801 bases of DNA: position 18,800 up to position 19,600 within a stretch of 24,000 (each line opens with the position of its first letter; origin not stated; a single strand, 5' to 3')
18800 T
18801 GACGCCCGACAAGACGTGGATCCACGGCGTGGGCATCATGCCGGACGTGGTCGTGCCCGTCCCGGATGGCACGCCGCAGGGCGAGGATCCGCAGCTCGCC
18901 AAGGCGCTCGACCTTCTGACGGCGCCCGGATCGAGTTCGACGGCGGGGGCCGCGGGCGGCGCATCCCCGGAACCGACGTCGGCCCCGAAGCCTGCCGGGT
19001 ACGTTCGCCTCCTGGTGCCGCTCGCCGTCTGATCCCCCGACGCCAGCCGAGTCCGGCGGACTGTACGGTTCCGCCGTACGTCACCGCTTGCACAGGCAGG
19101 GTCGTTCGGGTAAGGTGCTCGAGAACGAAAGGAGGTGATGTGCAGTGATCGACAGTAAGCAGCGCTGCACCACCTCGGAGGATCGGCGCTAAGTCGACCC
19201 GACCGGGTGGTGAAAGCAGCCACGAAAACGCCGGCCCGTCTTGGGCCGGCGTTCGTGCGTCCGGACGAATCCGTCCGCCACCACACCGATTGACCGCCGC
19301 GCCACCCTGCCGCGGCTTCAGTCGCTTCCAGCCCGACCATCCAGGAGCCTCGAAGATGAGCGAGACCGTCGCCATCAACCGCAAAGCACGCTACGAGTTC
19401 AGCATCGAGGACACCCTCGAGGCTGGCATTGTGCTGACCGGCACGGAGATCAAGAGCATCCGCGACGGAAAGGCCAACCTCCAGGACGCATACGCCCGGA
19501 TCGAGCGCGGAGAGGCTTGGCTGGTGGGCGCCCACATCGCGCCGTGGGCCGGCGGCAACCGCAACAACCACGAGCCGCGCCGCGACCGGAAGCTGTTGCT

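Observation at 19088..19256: Orphan promoter-to-terminator RNA unit with a 13-nt perfect match to the 16S 3' tail complement and competing helices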

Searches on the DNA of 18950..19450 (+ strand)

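Call 4: search_rna_families(source=window, start=18950, end=19450, threshold=evalue, max_evalue=10, show_alignments=3)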
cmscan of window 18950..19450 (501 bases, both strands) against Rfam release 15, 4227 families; matches with E-value up to 10: 9.
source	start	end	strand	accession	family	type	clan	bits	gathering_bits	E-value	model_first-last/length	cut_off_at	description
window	19187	19260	+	RF02051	STnc450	Gene; sRNA;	-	22.6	37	0.015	1-57/57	no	Enterobacterial sRNA STnc450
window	19019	19054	-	RF00175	HIV-1_DIS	Cis-reg;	-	16.4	35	2.7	1-40/40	no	Human immunodeficiency virus type 1 dimerisation initiation site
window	18954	19023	+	RF01852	tRNA-Sec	Gene; tRNA;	CL00001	15.8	47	2.5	1-91/91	no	Selenocysteine transfer RNA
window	19128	19258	+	RF02346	ar35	Gene; sRNA;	-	15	45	1.8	1-144/144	no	Alphaproteobacterial sRNA ar35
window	19222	19276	-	RF02241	Xoo2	Gene; sRNA;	-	14.9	45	2.4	1-78/78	no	Xanthomonadaceae sRNA Xoo2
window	19263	19324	+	RF02985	ftsZ-DE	Gene; sRNA;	-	14.9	72.2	2.8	1-69/69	no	ftsZ-DE RNA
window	19225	19268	-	RF01397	isrO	Gene; sRNA;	-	14.7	42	1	1-201/201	no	isrO Hfq binding RNA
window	19191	19256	+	RF01811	PtaRNA1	Gene; antitoxin;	-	14.5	47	3.6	1-72/72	no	Plasmid transferred anti-sense RNA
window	19119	19252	+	RF01867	CC2171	Gene; sRNA;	-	14.4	75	0.91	1-159/159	no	caulobacter sRNA CC2171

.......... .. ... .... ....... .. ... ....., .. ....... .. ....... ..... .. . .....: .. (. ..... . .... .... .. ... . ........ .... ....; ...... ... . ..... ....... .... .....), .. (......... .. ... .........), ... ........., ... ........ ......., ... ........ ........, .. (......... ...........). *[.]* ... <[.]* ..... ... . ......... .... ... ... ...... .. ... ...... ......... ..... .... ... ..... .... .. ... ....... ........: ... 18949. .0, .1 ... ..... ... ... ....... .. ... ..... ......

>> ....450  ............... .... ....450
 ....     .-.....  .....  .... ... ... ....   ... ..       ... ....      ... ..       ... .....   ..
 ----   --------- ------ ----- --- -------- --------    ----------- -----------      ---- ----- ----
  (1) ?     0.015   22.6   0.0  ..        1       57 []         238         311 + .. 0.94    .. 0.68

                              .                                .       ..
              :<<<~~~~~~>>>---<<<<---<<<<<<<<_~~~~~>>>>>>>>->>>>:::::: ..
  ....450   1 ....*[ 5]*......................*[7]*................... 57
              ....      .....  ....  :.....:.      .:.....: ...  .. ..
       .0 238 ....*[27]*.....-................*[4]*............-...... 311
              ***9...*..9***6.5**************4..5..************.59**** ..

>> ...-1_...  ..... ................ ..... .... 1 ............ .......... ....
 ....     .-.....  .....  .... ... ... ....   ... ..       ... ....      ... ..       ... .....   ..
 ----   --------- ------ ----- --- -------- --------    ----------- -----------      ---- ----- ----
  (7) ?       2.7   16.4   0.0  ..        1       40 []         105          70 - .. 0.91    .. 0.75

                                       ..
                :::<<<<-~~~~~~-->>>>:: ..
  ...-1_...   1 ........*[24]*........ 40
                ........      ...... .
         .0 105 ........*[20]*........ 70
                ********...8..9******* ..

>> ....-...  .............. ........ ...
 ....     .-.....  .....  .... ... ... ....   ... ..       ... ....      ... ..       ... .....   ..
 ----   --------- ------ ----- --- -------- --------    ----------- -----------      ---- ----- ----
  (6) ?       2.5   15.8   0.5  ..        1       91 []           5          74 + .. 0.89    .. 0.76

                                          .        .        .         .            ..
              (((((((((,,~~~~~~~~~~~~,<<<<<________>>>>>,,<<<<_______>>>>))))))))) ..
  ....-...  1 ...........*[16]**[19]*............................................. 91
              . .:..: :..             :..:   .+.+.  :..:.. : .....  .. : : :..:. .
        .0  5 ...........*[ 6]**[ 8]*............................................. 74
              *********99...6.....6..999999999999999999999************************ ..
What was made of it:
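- On Any Rfam family (release 15): The best sub-threshold match on the element is STnc450 at 22.6 bits (gathering score 37), and it covers only the T hairpin (call 4).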

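Call 40: build_rna_model(alignment_id=A1, structure=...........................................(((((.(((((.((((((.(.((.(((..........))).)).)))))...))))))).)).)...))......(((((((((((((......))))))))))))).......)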
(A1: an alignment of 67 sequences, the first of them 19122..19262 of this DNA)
Model R1 built from alignment A1 (67 sequences, 157 columns); structure: as given.
model positions 142; base pairs 35; branch points 1; effective number of sequences 1.73; information 0.59 bits per position. Calibrated on 0.2 Mb of random sequence (short: E-values are rough).
structure used (alignment columns):
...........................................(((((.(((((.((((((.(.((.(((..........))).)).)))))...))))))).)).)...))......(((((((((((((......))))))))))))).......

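Call 41: search_with_rna_model(model_id=R1, sources=[window, L001, L002, L003, L004, L005, L007, L008, L009, L010, L011, L012, L014, L015, L016, L017, L018, L019, L021, L022, L024, L025, L031, L033, L034, L040, L042, L043, L044, L045, L052, L054, L056, L057, L058, L063, L066, L067, L068, L070, L071, L074, L075, L076, L077, L078, L079, L080, L081, L083, L084, L086, L087, L088, L089, L092, L093, L096, L097, L100, L101, L103, L104, L105, L107, L108, L109, L111, L112, L115, L116, L117, L118, L119, L120, L121, L122, L123, L128, L129, L130, L131, L136, L137, L138, L140, L141, L145, L147, L148, L152, L153, L155, L156, L157, L163, L164, L171, L173, L196], make_alignment=true, max_evalue=0.001)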
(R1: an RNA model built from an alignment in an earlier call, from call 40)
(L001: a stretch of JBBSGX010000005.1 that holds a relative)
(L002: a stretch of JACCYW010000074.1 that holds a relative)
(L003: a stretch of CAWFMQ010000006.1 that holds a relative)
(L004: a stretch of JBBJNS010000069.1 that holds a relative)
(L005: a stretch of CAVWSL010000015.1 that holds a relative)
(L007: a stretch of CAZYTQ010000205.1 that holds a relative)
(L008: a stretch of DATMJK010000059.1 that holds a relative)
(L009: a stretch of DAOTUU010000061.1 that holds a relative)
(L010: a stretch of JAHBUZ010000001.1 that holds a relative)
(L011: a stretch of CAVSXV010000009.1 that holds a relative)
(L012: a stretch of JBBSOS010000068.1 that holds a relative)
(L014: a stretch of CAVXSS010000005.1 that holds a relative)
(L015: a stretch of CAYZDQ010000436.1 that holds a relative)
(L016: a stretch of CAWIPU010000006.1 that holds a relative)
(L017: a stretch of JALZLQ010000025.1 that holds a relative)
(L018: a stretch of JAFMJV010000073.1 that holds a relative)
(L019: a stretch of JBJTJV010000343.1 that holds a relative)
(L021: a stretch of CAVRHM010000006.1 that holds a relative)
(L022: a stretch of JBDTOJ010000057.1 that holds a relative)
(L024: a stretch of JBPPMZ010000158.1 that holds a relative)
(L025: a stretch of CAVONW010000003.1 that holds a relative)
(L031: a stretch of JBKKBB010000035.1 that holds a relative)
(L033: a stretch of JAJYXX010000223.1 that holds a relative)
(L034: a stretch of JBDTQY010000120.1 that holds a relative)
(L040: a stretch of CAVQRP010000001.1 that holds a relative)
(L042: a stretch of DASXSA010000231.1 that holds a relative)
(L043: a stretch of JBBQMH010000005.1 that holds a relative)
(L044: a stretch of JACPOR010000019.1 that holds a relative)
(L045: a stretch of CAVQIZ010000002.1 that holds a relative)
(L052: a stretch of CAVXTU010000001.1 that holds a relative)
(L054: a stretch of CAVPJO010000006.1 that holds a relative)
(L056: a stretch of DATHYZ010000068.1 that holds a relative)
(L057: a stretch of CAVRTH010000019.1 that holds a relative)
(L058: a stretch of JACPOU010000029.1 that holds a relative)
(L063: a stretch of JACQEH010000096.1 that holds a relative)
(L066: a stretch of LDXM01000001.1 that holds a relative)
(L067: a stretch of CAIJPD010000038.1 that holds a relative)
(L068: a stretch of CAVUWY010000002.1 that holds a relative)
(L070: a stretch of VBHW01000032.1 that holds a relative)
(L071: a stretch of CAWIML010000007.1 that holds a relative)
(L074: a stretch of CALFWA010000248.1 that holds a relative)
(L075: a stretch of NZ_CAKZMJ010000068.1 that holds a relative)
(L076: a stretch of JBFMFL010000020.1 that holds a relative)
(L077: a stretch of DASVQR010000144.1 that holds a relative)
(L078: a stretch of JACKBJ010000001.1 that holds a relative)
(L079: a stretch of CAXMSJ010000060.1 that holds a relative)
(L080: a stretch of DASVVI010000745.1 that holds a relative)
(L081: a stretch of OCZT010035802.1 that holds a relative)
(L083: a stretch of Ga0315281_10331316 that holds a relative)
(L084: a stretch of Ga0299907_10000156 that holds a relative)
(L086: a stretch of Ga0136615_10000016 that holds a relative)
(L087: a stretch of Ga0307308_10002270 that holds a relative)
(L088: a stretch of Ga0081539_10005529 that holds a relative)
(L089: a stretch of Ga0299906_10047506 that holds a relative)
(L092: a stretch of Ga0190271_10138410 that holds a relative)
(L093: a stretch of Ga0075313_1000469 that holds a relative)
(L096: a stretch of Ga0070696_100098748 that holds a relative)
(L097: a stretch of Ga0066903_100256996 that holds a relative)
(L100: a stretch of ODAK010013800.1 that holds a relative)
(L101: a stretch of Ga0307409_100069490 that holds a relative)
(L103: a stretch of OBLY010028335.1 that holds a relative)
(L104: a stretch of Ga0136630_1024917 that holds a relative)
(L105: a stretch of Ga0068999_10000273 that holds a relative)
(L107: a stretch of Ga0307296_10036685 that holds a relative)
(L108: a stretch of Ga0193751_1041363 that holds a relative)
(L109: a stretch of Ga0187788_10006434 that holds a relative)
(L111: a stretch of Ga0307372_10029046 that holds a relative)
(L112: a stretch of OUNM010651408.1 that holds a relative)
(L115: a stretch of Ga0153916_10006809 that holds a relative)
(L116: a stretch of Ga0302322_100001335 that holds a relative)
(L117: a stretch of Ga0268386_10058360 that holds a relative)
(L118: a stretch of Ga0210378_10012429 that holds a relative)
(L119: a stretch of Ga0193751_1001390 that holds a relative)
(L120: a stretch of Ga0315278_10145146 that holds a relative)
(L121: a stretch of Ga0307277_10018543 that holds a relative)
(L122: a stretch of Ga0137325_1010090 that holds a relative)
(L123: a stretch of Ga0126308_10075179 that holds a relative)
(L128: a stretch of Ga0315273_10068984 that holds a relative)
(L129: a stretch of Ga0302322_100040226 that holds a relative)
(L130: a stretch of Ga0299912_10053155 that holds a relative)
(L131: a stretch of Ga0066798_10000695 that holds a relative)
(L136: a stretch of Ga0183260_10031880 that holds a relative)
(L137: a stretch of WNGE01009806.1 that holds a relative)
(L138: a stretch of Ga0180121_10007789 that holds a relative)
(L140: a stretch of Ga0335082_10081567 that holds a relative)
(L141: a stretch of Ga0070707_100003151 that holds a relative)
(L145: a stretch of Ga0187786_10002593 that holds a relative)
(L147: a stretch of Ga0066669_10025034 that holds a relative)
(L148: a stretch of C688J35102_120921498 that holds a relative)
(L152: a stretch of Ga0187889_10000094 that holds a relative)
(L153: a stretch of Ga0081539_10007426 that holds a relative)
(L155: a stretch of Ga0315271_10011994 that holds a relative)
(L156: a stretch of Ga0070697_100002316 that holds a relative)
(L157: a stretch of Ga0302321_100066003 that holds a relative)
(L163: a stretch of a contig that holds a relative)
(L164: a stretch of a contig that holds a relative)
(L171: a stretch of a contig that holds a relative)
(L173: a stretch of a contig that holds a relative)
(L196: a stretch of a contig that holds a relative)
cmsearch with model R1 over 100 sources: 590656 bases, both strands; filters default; matches with E-value up to 0.001: 135.
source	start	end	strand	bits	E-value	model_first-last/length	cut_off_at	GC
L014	2804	2945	+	159.5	2.8e-40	1-142/142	no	0.63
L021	2787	2927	+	156.9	1.4e-39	1-142/142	no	0.65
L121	1397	1538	+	154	8.4e-39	1-142/142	no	0.62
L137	6469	6609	+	153.7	1e-38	1-142/142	no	0.66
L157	1397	1536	-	153.6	1.1e-38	1-142/142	no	0.63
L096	1252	1392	+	153.1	1.4e-38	1-142/142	no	0.62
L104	442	581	+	150.9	5.6e-38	1-142/142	no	0.59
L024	2756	2894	+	149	1.8e-37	1-142/142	no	0.63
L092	594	733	-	146.7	7.4e-37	1-142/142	no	0.62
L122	925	1064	-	146.7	7.5e-37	1-142/142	no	0.58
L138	2629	2768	-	145.8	1.3e-36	1-142/142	no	0.64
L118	1208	1346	+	144.4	3e-36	1-142/142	no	0.62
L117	2279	2417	-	144.1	3.6e-36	1-142/142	no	0.64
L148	1710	1851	-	144.1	3.6e-36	1-142/142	no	0.65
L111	4333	4473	-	143.1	6.8e-36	1-142/142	no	0.65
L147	1061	1202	+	141.8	1.5e-35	1-142/142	no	0.62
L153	6413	6551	-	140.5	3.4e-35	1-142/142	no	0.64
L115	2865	3005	-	139.6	5.7e-35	1-142/142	no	0.63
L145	2255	2392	+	139.2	7.6e-35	1-142/142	no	0.63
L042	1369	1509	+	138.2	1.4e-34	1-142/142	no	0.63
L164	5026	5164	-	138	1.5e-34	1-142/142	no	0.57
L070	2802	2941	+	136.8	3.2e-34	1-142/142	no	0.65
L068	2773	2914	+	134.7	1.2e-33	1-142/142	no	0.62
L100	732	867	-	134.5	1.3e-33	1-142/142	no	0.65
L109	790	926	-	133.9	2e-33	1-142/142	no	0.64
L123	783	921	-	133.6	2.3e-33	1-142/142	no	0.61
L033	2721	2860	+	132.9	3.5e-33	1-142/142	no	0.65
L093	3396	3533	-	132.6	4.3e-33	1-142/142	no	0.62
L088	8499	8636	+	132.6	4.3e-33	1-142/142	no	0.62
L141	5133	5268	-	132.3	5.1e-33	1-142/142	no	0.62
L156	9996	10132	+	131.9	6.5e-33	1-142/142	no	0.61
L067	2765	2908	+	131.7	7.3e-33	1-142/142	no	0.63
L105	608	748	-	131.7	7.5e-33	1-142/142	no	0.65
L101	788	925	-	128.7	4.7e-32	1-142/142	no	0.63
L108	883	1017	-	127.8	8.2e-32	1-142/142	no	0.6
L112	1837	1973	-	126.7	1.6e-31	1-142/142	no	0.61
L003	2760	2896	+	125.4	3.6e-31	1-142/142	no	0.66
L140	2230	2369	+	124.8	5.1e-31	1-142/142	no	0.65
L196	5808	5944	+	122.6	2e-30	1-142/142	no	0.65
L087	2715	2850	-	121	5.2e-30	1-142/142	no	0.62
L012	2816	2955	+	120.1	9.5e-30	1-142/142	no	0.64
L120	741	883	+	119.6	1.3e-29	1-142/142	no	0.62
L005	2816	2956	+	119.5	1.3e-29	1-142/142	no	0.62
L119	5145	5286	-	119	1.8e-29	1-142/142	no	0.64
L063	2732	2869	+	118.4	2.7e-29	1-142/142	no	0.65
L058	2774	2911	+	118.3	2.9e-29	1-142/142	no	0.65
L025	2734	2871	+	118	3.3e-29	1-142/142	no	0.66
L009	2800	2941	+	117.1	5.8e-29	1-142/142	no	0.65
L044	2715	2853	+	116.8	7.1e-29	1-142/142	no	0.66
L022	1227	1365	+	116.7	7.5e-29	1-142/142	no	0.65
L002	2843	2984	+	115.6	1.5e-28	1-142/142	no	0.66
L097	1811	1952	+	115.5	1.5e-28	1-142/142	no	0.65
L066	2787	2929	+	115.5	1.6e-28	1-142/142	no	0.67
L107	906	1044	+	114.8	2.4e-28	1-142/142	no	0.63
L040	2806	2942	+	114.7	2.6e-28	1-142/142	no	0.62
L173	7249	7391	-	113.9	4.3e-28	1-142/142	no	0.68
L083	599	739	+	113.6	4.9e-28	1-142/142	no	0.66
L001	2769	2909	+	113.6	5.1e-28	1-142/142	no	0.64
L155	3497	3639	+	113.2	6.4e-28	1-142/142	no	0.63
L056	2775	2916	+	113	7.4e-28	1-142/142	no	0.65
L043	2809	2947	+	112.7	8.5e-28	1-142/142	no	0.66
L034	2744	2881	+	112.6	9.1e-28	1-142/142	no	0.67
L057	2810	2945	+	112.5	9.7e-28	1-142/142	no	0.62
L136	1636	1775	+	112.4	1e-27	1-142/142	no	0.61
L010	2750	2891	+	112.3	1.1e-27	1-142/142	no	0.67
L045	2809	2944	+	112.2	1.2e-27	1-142/142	no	0.63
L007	48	189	+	112.1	1.3e-27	1-142/142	no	0.67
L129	2433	2574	+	111.5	1.8e-27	1-142/142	no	0.65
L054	2812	2947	+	111.4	2e-27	1-142/142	no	0.58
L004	2768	2908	+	110.9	2.7e-27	1-142/142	no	0.63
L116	1696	1839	-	110.6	3.2e-27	1-142/142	no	0.65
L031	2746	2883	+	109.3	7.2e-27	1-142/142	no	0.62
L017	2805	2945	+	109.3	7.2e-27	1-142/142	no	0.64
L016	2807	2943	+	107.6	2e-26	1-142/142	no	0.64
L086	3083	3223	-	106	5.2e-26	1-142/142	no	0.62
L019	2787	2928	+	104.5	1.3e-25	1-142/142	no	0.69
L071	2792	2933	+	103.7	2.2e-25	1-142/142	no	0.66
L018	2800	2940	+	101.7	7.6e-25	1-142/142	no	0.66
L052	2806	2941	+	101.6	8.2e-25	1-142/142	no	0.6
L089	1953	2091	-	101.5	8.7e-25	1-142/142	no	0.63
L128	447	597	+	101.4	8.8e-25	1-142/142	no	0.7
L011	2806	2940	+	101.2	1.1e-24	1-142/142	no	0.61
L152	168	314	+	100.1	2.1e-24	1-142/142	no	0.62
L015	2236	2375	+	100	2.1e-24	1-142/142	no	0.61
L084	3026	3164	+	100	2.1e-24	1-142/142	no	0.65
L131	6431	6577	+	96.3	2.1e-23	1-142/142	no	0.63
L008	2808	2949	+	95.9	2.6e-23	1-142/142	no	0.65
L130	1724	1876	-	95.2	4.1e-23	1-142/142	no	0.71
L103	202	350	-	90.7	6.4e-22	1-142/142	no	0.62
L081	888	1035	+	89.1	1.7e-21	1-142/142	no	0.64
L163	680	827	-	88.7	2.3e-21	1-142/142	no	0.65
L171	324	467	+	80.7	3e-19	1-142/142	no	0.63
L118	1302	1370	-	30.8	6.3e-06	40-142/142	no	0.74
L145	2348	2446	-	30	1e-05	1-142/142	no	0.73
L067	2871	2903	-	29.9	1.1e-05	103-135/142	no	0.79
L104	544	576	-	29.2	1.7e-05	103-135/142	no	0.67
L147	1165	1197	-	28.9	2e-05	103-135/142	no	0.73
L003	2859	2891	-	28.7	2.2e-05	103-135/142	no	0.79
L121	1501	1533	-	28.7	2.3e-05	103-135/142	no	0.7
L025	2835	2866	-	28.2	3.1e-05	103-135/142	no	0.78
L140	2332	2364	-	28.1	3.3e-05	103-135/142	no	0.79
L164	5031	5063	+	27.5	4.6e-05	103-135/142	no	0.58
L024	2858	2889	-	27.5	4.8e-05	103-135/142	no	0.81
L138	2634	2665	+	27.5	4.8e-05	103-135/142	no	0.81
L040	2898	3046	-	26.4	9.4e-05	1-142/142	no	0.67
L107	1008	1039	-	26.4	9.4e-05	103-135/142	no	0.72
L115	2772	2909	+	26.3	0.0001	1-142/142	no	0.67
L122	930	962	+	26.2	0.0001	103-135/142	no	0.61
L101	793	825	+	26.1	0.00011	103-135/142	no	0.79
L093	3401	3433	+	25.6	0.00015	103-135/142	no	0.76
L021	2890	2922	-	25.6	0.00015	103-135/142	no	0.82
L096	1355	1387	-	25.6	0.00015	103-135/142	no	0.82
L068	2877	2909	-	25.3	0.00018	103-135/142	no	0.7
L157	1402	1433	+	25.3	0.00019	103-135/142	no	0.75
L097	1914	2002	-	25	0.00021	43-135/142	no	0.73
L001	2865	2983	-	24.7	0.00026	1-142/142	no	0.7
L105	613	646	+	24.7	0.00026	103-135/142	no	0.82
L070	2904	2936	-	24.4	0.00031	103-135/142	no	0.73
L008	2914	2940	-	24.3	0.00033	107-133/142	no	0.78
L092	599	631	+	24.2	0.00036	103-135/142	no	0.79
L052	2898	2986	-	24.1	0.00039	1-142/142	no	0.67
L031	2849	2876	-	23.9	0.00043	106-134/142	no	0.68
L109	714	833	+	23.8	0.00045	1-142/142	no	0.75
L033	2823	2855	-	23.7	0.00049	103-135/142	no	0.79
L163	687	716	+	23.7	0.0005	105-135/142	no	0.73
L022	1330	1357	-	23.4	0.00058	106-134/142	no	0.75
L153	6418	6449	+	23.2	0.00067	103-135/142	no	0.81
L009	2905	2933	-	23.1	0.0007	106-134/142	no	0.79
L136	1740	1767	-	22.9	0.00081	106-134/142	no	0.79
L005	2918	2953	-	22.8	0.00083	101-135/142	no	0.72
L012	2917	2952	-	22.8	0.00083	101-135/142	no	0.72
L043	2911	2942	-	22.6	0.00095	103-135/142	no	0.75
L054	2907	3001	-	22.6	0.00097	43-139/142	no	0.67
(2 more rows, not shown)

Alignment A2: 135 matches aligned to the model, 232 columns, each read 5' to 3' on its own strand. Consensus structure (alignment columns), stored with it:
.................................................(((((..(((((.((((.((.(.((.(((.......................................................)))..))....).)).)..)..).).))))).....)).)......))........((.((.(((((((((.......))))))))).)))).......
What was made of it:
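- Tried and rejected: The covariance model finds nothing near smpB in Caldilineae, Gemmatimonadota, Longimicrobiaceae or Acidimicrobiia loci (call 41).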
